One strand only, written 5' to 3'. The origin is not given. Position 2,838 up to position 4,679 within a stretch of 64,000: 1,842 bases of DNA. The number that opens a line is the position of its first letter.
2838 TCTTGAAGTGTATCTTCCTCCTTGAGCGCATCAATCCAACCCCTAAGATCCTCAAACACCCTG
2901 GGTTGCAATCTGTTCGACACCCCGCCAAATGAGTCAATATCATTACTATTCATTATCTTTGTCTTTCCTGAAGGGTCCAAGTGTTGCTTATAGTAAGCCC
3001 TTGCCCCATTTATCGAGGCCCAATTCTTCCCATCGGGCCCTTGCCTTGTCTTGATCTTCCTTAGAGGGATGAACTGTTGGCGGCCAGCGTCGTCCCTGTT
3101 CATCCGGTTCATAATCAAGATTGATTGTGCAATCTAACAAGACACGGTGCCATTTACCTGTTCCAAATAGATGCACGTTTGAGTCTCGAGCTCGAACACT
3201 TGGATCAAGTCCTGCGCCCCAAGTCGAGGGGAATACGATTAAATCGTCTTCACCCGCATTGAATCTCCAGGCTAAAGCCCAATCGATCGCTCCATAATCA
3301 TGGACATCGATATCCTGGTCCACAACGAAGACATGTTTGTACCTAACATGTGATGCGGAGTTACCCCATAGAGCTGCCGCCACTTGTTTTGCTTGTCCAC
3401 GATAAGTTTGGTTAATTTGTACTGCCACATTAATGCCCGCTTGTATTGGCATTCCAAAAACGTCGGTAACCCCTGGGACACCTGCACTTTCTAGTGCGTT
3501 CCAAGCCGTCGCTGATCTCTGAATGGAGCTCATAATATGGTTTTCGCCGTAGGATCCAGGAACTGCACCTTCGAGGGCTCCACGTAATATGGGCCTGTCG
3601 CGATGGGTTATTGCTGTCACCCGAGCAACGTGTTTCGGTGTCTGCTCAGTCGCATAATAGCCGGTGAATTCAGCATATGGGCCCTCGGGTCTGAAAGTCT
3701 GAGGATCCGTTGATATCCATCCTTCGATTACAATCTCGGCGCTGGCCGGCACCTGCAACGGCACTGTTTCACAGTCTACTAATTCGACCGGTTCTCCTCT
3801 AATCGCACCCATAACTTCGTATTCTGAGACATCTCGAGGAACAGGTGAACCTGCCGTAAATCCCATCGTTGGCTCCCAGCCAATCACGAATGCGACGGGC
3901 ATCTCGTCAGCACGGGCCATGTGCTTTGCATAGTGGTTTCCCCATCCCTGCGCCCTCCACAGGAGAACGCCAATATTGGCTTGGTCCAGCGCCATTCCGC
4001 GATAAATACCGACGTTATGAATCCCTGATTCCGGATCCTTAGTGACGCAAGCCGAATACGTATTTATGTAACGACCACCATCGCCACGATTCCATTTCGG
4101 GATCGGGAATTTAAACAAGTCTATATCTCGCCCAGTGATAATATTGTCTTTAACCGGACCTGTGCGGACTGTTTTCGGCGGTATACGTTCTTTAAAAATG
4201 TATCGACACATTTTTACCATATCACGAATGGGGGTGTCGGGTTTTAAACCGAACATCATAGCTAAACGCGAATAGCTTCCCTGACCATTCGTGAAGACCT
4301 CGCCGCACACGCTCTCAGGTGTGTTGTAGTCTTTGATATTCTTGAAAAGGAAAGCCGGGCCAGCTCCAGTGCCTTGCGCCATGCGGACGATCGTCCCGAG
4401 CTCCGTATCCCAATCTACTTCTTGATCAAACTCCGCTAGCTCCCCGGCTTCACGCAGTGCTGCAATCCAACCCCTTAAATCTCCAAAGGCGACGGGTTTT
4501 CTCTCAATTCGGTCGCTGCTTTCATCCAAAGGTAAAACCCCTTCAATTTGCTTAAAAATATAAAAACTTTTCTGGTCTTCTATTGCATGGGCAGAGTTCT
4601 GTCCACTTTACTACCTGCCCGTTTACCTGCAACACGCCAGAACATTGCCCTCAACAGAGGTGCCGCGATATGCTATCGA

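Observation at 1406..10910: Candidate catabolic/uptake module: two UbiD-family decarboxylases plus PhyH dioxygenase, alpha/beta hydrolase, TAXI-TRAP transporter, thioesterase and SDR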

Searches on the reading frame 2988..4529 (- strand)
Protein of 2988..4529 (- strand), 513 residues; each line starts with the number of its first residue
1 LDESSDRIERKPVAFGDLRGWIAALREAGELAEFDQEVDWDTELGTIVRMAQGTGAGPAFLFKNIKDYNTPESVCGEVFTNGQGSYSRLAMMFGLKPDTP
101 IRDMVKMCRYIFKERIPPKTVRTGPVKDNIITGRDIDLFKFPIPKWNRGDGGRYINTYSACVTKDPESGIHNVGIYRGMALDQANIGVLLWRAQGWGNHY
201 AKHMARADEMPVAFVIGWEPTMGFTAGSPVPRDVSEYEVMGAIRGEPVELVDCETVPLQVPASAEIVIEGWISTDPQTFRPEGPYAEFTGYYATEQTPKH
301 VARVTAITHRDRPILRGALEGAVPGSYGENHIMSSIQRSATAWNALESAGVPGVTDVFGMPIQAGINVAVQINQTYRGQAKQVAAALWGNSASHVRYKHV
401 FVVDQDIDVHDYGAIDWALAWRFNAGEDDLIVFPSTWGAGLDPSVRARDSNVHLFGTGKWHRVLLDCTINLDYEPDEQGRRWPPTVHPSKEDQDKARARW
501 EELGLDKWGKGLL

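Call 4: search_protein_families(library=pfam, proteins=[window:2988-4529:-])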
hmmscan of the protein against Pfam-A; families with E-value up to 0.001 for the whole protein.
window:2988-4529:- (513 aa): 3 families
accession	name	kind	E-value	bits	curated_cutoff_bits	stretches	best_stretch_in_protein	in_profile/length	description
PF01977.22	UbiD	-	1.1e-64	217.9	23.3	1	121-320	3-203/206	3-octaprenyl-4-hydroxybenzoate carboxy-lyase Rift-related domain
PF20696.2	UbiD_C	-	3.6e-24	85.6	24.2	1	332-457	2-120/127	3-octaprenyl-4-hydroxybenzoate carboxy-lyase C-terminal domain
PF20695.2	UbiD_N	-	7.1e-17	61.7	24.3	1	22-106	1-76/78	3-octaprenyl-4-hydroxybenzoate carboxy-lyase N-terminal domain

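Call 5: search_protein_families(library=ncbifam, proteins=[window:2988-4529:-])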
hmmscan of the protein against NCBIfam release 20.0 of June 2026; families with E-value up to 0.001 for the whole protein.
window:2988-4529:- (513 aa): 7 families
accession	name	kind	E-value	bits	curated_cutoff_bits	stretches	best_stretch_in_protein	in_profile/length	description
TIGR00148.1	TIGR00148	subfamily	1.1e-87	294.5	244.85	1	18-448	1-425/438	UbiD family decarboxylase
NF041204.1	VdcC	exception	3.4e-83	279.7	650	1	16-487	2-453/467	non-oxidative hydroxyarylic acid decarboxylases subunit C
TIGR02724.1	phenyl_P_beta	equivalog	2e-74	250.7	468.95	1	17-506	2-472/472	phenylphosphate carboxylase subunit beta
TIGR03701.1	mena_SCO4490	equivalog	2.7e-70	237.3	495.9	1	22-432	3-414/433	menaquinone biosynthesis decarboxylase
TIGR02723.1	phenyl_P_alpha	equivalog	3.5e-60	204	564.6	1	19-477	11-452/485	phenylphosphate carboxylase subunit alpha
NF041219.1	BagN_FevL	exception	1.2e-59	202.2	1000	1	12-424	14-433/502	bagremycin/ferroverdin biosynthesis UbiD family decarboxylase BagN/FevL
NF008175.0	PRK10922.1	equivalog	4.4e-50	170.6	788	1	14-433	5-431/497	4-hydroxy-3-polyprenylbenzoate decarboxylase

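Call 7: search_solved_structures(query=window:2988-4529:-, max_evalue=1e-10)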
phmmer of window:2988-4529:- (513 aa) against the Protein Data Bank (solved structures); distinct sequences matched with E-value up to 1e-10: 40.
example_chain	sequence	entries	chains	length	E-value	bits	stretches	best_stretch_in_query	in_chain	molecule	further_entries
7pda_A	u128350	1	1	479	3.9e-64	220.3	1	14-443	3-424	UbiD family decarboxylase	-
4ip2_A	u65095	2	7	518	9.8e-51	176.1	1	17-449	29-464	Aromatic Acid Decarboxylase | PA0254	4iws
7abn_D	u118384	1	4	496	1e-50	176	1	17-449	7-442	UbiD-like decarboxylase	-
7abo_C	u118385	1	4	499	3.7e-50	174.1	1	17-449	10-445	UbiD-like decarboxylase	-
6h6v_A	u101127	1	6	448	5.1e-50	173.7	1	17-447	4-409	3-polyprenyl-4-hydroxybenzoate decarboxylase and related decarboxylases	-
6h6x_B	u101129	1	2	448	9.7e-50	172.8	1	17-447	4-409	3-polyprenyl-4-hydroxybenzoate decarboxylase and related decarboxylases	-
7nf0_A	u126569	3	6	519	8.6e-49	169.6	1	17-507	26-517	Ferulic acid decarboxylase 1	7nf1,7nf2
7ney_A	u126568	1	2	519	4.4e-47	164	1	17-507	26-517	Ferulic acid decarboxylase 1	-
9gqr_A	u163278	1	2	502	1.7e-45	158.8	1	19-477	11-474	decarboxylase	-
5m1c_A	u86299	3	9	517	1.7e-45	158.7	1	13-460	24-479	3-octaprenyl-4-hydroxybenzoate carboxy-lyase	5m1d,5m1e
2idb_A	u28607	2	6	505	1.9e-45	158.6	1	14-460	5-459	3-octaprenyl-4-hydroxybenzoate carboxy-lyase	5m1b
7ae4_A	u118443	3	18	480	4e-45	157.5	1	15-447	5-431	Phenolic acid decarboxylase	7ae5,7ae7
6da6_A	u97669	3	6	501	2.6e-42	148.2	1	15-427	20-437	UbiD-like decarboxylase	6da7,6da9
4s13_A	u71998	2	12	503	3.4e-42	147.9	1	17-445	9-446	Ferulic acid decarboxylase 1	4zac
8y64_A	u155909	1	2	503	6.6e-42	146.9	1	17-434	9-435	Ferulic acid decarboxylase 1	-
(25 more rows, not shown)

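Call 9: find_encoding_contigs(protein=window:2988-4529:-, flank=10000, max_places=6)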
Protein window:2988-4529:- (513 aa): 6 contigs read that carry it; 6 places shown.
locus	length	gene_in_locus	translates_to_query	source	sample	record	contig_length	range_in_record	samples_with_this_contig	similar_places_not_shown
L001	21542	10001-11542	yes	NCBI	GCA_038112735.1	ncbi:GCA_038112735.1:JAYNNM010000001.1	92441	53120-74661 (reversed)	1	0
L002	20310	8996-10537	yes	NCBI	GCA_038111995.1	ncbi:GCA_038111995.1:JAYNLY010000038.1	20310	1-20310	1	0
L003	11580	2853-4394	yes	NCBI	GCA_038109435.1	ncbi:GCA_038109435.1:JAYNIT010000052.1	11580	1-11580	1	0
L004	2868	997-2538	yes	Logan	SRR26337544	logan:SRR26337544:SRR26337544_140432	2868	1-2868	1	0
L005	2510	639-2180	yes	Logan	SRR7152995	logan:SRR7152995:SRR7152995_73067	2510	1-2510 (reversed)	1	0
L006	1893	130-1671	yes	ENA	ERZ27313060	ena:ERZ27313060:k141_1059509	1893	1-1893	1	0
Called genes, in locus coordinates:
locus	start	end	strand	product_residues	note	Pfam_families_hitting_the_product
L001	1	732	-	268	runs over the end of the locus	PF01551:Peptidase_M23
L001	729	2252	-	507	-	PF13742:tRNA_anti_2, PF01336:tRNA_anti-codon, PF02601:Exonuc_VII_L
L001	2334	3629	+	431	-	PF02844:GARS_N, PF01071:GARS_A, PF02222:ATP-grasp (weak), PF02655:ATP-grasp_3 (weak), PF02843:GARS_C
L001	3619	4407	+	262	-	PF00106:adh_short, PF08659:KR, PF13561:adh_short_C2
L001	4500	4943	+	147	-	PF13279:4HBT_2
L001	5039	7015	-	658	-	PF06808:DctM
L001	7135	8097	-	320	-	PF16868:NMT1_3, PF09084:NMT1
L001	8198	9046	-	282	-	PF12146:Hydrolase_4, PF00561:Abhydrolase_1, PF12697:Abhydrolase_6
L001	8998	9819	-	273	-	PF05721:PhyH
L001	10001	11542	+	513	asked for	PF20695:UbiD_N, PF01977:UbiD, PF20696:UbiD_C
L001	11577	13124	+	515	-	PF20695:UbiD_N, PF01977:UbiD, PF20696:UbiD_C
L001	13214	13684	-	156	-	PF00383:dCMP_cyt_deam_1, PF14437:MafB19-deam, PF14439:Bd3614-deam (weak)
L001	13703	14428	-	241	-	PF17645:Amdase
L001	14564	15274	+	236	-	PF07722:Peptidase_C26, PF00117:GATase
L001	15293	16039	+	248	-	PF01479:S4, PF00849:PseudoU_synth_2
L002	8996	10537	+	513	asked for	PF20695:UbiD_N, PF01977:UbiD, PF20696:UbiD_C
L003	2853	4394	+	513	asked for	PF20695:UbiD_N, PF01977:UbiD, PF20696:UbiD_C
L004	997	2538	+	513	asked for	PF20695:UbiD_N, PF01977:UbiD, PF20696:UbiD_C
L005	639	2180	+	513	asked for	PF20695:UbiD_N, PF01977:UbiD, PF20696:UbiD_C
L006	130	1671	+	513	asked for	PF20695:UbiD_N, PF01977:UbiD, PF20696:UbiD_C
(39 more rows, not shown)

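Call 11: find_homologous_proteins(query=window:2988-4529:-, max_evalue=1e-30)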
Query window:2988-4529:- (513 aa): 3250 proteins with E <= 1e-30 among 8000 candidates; the best 120 are listed.
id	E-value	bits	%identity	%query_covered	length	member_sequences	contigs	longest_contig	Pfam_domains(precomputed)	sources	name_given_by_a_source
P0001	0.0e+0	1085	87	100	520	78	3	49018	PF20696.3,PF01977.23,PF20695.3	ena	-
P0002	2.5e-294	995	81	98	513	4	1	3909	PF20696.3,PF01977.23,PF20695.3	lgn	-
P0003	1.2e-293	993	80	100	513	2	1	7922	PF20696.3,PF01977.23,PF20695.3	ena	-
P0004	1.0e-290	983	80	98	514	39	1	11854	PF20696.3,PF01977.23,PF20695.3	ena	-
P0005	7.1e-287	970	78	98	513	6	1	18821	PF20696.3,PF01977.23,PF20695.3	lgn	-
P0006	5.6e-285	964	77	99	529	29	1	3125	PF20696.3,PF01977.23,PF20695.3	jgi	jgi:UbiD family decarboxylase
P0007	4.5e-282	954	78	98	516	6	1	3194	PF20696.3,PF01977.23,PF20695.3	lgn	-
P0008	3.0e-281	952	78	98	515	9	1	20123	PF20696.3,PF01977.23,PF20695.3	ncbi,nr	ncbi:MAG: UbiD family decarboxylase [Alphaproteobacteria bacterium]|nr:UbiD family decarboxylase [Al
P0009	1.4e-278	943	75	98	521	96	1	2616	PF20696.3,PF01977.23,PF20695.3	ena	-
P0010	6.5e-278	941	77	98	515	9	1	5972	PF20696.3,PF01977.23,PF20695.3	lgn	-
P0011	1.5e-277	940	76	99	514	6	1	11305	PF20696.3,PF01977.23,PF20695.3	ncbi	-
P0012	4.5e-272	921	73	99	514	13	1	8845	PF20696.3,PF01977.23,PF20695.3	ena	-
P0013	4.1e-262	889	73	97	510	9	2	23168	PF20696.3,PF01977.23,PF20695.3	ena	-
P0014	2.0e-257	873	72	98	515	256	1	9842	PF20696.3,PF01977.23,PF20695.3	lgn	-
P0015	3.9e-257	872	72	98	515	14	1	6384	PF20696.3,PF01977.23,PF20695.3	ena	-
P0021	3.0e-254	863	71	98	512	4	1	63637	PF20696.3,PF01977.23,PF20695.3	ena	-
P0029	4.1e-249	846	69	98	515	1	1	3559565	PF20696.3,PF01977.23,PF20695.3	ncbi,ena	-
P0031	6.3e-249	845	69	100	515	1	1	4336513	PF20696.3,PF01977.23,PF20695.3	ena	-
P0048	1.1e-237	808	67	97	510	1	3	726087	PF20696.3,PF01977.23,PF20695.3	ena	-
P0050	2.3e-227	774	66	98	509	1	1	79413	PF20696.3,PF01977.23,PF20695.3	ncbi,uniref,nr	ncbi:UbiD family decarboxylase [Propylenella binzhouense]|uniref:UbiD family decarboxylase n=1 Tax=P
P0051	3.3e-224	764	65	97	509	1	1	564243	PF20696.3,PF01977.23,PF20695.3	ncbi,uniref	ncbi:UbiD family decarboxylase [Faunimonas sp. B44]|uniref:UbiD family decarboxylase n=1 Tax=Faunimo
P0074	1.4e-215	735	64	97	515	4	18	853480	PF20696.3,PF01977.23,PF20695.3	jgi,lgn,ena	jgi:4-hydroxy-3-polyprenylbenzoate decarboxylase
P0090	3.4e-214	730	62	97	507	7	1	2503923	PF20696.3,PF01977.23,PF20695.3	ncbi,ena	-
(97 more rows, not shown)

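Call 12: find_related_loci(query=window:2988-4529:-, collection=genome_contigs, flank=10000)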
Query window:2988-4529:- (513 aa) in genome_contigs; peptide patterns used: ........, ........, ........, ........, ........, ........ (x = any residue, [..] = any of these).
41 stretches matched a pattern; 15 encode a relative of the query (tblastn E <= 1e-3); 15 distinct loci.
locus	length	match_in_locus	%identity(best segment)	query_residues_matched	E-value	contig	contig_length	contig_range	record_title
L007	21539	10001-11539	96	1-513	0e+0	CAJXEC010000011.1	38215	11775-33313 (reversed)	MAG TPA_asm: uncultured Rhodospirillaceae bacterium isolate ERR599138_bin.95_MetaBAT_v2.12.1_MAG genome assembly, contig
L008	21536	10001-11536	93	2-513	0e+0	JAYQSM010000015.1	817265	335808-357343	MAG: Rhodospirillaceae bacterium isolate SD3109_NP_metabta_bins_sspec.tsv.257 contig_8084_pilon, whole genome shotgun se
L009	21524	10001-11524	92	6-513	0e+0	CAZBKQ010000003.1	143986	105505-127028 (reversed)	MAG TPA_asm: uncultured Rhodospirillaceae bacterium isolate SRP134809_co1_146 genome assembly, contig: NODE_107_length_1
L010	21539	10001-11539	87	1-513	0e+0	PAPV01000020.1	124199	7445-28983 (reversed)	MAG: Rhodospirillaceae bacterium isolate SP154 MHASMcontig_489311, whole genome shotgun sequence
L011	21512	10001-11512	80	9-512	0e+0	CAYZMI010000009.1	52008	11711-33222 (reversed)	MAG TPA_asm: uncultured Rhodospirillaceae bacterium isolate SRP092796_co3_657 genome assembly, contig: NODE_710_length_5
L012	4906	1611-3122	80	9-512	0e+0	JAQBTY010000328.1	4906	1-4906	MAG: Proteobacteria bacterium isolate casp150-mb.13 NODE_41025_length_4906_cov_0.084460, whole genome shotgun sequence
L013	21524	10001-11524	73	2-509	0e+0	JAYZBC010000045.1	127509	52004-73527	MAG: Pseudomonadota bacterium isolate XB_MAG1198 DB_MAG1198_0045, whole genome shotgun sequence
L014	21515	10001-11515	78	6-510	0e+0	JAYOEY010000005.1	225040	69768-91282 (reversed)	MAG: Rhodospirillales bacterium isolate 139552_S154_concoct_bins.tsv.156 NODE_27_length_225040_cov_23.163358, whole geno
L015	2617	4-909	74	202-503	1e-164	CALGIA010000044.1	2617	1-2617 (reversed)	MAG TPA_asm: uncultured Rhodospirillaceae bacterium isolate ERR2206756_bin.142_CONCOCT_v1.1_MAG genome assembly, contig:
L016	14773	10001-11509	78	10-512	0e+0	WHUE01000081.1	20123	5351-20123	MAG: Alphaproteobacteria bacterium isolate Dino_bin58 NODE_81_length_20123_cov_10.287024, whole genome shotgun sequence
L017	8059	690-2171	31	2-505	2e-62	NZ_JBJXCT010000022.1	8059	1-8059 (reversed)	Hydrogenobacter sp. Uz 6-8 NODE_22_length_8059_cov_641.636557, whole genome shotgun sequence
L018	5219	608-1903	33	13-444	3e-56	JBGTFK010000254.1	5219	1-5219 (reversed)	MAG: Candidatus Nitrosocosmicus sp. isolate JTS-RE19 k141_4165546, whole genome shotgun sequence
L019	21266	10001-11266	32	10-432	5e-52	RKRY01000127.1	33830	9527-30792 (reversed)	MAG: Nitrosopumilus sp. isolate PNGco_C_binVS21 scaffold_376, whole genome shotgun sequence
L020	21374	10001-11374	26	57-433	3e-29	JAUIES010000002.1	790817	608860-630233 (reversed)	MAG: Phycisphaerae bacterium isolate 8_bin.42 NODE_8_length_790817_cov_3.255149, whole genome shotgun sequence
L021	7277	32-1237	27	3-411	8e-25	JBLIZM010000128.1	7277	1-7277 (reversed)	MAG: Trichlorobacter sp. isolate APR308 k141_281710, whole genome shotgun sequence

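Call 16: find_encoding_contigs(protein=P0050, flank=10000, max_places=2)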
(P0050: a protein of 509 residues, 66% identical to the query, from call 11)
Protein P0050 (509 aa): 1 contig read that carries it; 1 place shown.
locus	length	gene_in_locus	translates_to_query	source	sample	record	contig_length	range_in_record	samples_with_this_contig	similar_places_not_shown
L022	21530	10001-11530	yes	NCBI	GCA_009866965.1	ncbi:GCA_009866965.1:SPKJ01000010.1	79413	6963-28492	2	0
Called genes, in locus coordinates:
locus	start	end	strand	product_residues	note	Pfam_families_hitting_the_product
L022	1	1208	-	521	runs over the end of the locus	PF00501:AMP-binding, PF13193:AMP-binding_C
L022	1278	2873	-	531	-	PF20695:UbiD_N, PF01977:UbiD, PF20696:UbiD_C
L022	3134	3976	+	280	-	PF00005:ABC_tran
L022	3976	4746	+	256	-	PF00528:BPD_transp_1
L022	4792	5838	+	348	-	PF13379:NMT1_2, PF09084:NMT1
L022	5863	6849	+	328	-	PF03401:TctC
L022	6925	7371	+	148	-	PF07331:TctB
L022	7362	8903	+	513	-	PF01970:TctA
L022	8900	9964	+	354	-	PF02423:OCD_Mu_crystall, PF01488:Shikimate_DH (faint)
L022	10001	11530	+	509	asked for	PF20695:UbiD_N, PF01977:UbiD, PF20696:UbiD_C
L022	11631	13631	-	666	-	PF01970:TctA, PF07331:TctB (weak)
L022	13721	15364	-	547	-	PF20695:UbiD_N (weak), PF01977:UbiD, PF20696:UbiD_C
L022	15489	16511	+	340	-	PF03401:TctC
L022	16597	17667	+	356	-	PF02423:OCD_Mu_crystall, PF01488:Shikimate_DH (weak)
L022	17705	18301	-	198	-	PF05724:TPMT (faint), PF13847:Methyltransf_31, PF08241:Methyltransf_11, PF08242:Methyltransf_12 (weak), PF13649:Methyltransf_25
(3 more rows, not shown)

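Call 17: find_encoding_contigs(protein=P0051, flank=10000, max_places=2)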
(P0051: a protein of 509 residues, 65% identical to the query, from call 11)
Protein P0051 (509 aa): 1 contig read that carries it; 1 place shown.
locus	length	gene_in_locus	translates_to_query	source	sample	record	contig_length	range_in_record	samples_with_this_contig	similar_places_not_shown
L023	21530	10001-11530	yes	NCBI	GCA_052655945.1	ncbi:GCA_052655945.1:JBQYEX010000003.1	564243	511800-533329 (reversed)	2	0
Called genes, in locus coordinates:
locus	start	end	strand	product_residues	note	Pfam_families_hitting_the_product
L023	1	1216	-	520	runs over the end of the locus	PF00501:AMP-binding, PF13193:AMP-binding_C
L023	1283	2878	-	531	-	PF20695:UbiD_N, PF01977:UbiD, PF20696:UbiD_C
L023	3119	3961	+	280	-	PF00005:ABC_tran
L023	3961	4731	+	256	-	PF00528:BPD_transp_1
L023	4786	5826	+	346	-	PF13379:NMT1_2, PF09084:NMT1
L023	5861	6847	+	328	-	PF03401:TctC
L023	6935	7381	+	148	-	PF07331:TctB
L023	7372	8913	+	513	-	PF01970:TctA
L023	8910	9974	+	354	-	PF02423:OCD_Mu_crystall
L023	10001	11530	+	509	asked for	PF20695:UbiD_N, PF01977:UbiD, PF20696:UbiD_C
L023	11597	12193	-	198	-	PF05724:TPMT (faint), PF13847:Methyltransf_31, PF08241:Methyltransf_11, PF08242:Methyltransf_12 (faint), PF13649:Methyltransf_25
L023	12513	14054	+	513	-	PF20695:UbiD_N, PF01977:UbiD, PF20696:UbiD_C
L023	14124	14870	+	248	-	PF01925:TauE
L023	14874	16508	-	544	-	PF00501:AMP-binding, PF13193:AMP-binding_C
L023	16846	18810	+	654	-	PF06808:DctM, PF11874:DUF3394 (weak)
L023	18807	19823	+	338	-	PF16868:NMT1_3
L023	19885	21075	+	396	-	PF13433:Peripla_BP_5, PF13458:Peripla_BP_6, PF01094:ANF_receptor (weak)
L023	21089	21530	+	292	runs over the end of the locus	PF02653:BPD_transp_2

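Call 18: find_encoding_contigs(protein=P0029, flank=10000, max_places=1)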
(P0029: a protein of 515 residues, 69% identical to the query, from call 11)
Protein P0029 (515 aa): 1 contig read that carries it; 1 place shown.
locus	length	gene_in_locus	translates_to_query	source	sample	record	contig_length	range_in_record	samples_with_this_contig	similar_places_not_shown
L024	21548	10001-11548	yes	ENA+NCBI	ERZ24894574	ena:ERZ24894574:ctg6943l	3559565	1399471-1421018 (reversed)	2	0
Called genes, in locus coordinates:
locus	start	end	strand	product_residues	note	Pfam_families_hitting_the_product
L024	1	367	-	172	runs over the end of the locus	PF00903:Glyoxalase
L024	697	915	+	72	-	-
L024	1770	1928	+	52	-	-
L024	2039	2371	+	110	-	PF00126:HTH_1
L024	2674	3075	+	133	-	PF03466:LysR_substrate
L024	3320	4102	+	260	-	PF13409:GST_N_2 (weak), PF13410:GST_C_2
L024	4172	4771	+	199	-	PF02798:GST_N (weak), PF13409:GST_N_2, PF13417:GST_N_3, PF00043:GST_C, PF13410:GST_C_2 (weak)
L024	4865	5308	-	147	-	PF00665:rve, PF13683:rve_3 (weak)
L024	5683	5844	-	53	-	-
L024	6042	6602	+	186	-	-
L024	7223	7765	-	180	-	-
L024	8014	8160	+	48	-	-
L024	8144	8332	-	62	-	-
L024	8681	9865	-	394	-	PF07690:MFS_1, PF12832:MFS_1_like, PF07690:MFS_1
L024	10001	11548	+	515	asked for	PF20695:UbiD_N, PF01977:UbiD, PF20696:UbiD_C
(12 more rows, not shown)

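Call 19: find_encoding_contigs(protein=P0031, flank=10000, max_places=1)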
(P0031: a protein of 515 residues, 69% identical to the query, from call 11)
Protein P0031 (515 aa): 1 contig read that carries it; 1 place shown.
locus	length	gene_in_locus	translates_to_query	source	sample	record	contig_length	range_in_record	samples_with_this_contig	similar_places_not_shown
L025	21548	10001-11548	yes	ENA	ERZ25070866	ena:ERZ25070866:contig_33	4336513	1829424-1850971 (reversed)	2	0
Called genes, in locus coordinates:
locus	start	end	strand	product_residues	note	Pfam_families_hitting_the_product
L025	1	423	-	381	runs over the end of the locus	PF00296:Bac_luciferase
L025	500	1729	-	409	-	PF00903:Glyoxalase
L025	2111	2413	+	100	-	-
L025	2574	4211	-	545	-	PF00732:GMC_oxred_N, PF00890:FAD_binding_2 (faint), PF05199:GMC_oxred_C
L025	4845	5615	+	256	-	PF01936:NYN, PF12872:OST-HTH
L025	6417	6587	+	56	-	-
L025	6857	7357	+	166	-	-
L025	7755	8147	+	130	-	PF06296:RelE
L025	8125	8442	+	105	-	PF01381:HTH_3 (weak)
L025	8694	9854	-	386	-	PF07690:MFS_1, PF12832:MFS_1_like, PF07690:MFS_1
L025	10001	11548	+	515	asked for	PF20695:UbiD_N, PF01977:UbiD, PF20696:UbiD_C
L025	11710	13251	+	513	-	PF20695:UbiD_N, PF01977:UbiD, PF20696:UbiD_C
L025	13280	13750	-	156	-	PF00383:dCMP_cyt_deam_1, PF14437:MafB19-deam, PF14439:Bd3614-deam (weak)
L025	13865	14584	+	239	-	PF07722:Peptidase_C26, PF00117:GATase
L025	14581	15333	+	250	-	PF01479:S4, PF00849:PseudoU_synth_2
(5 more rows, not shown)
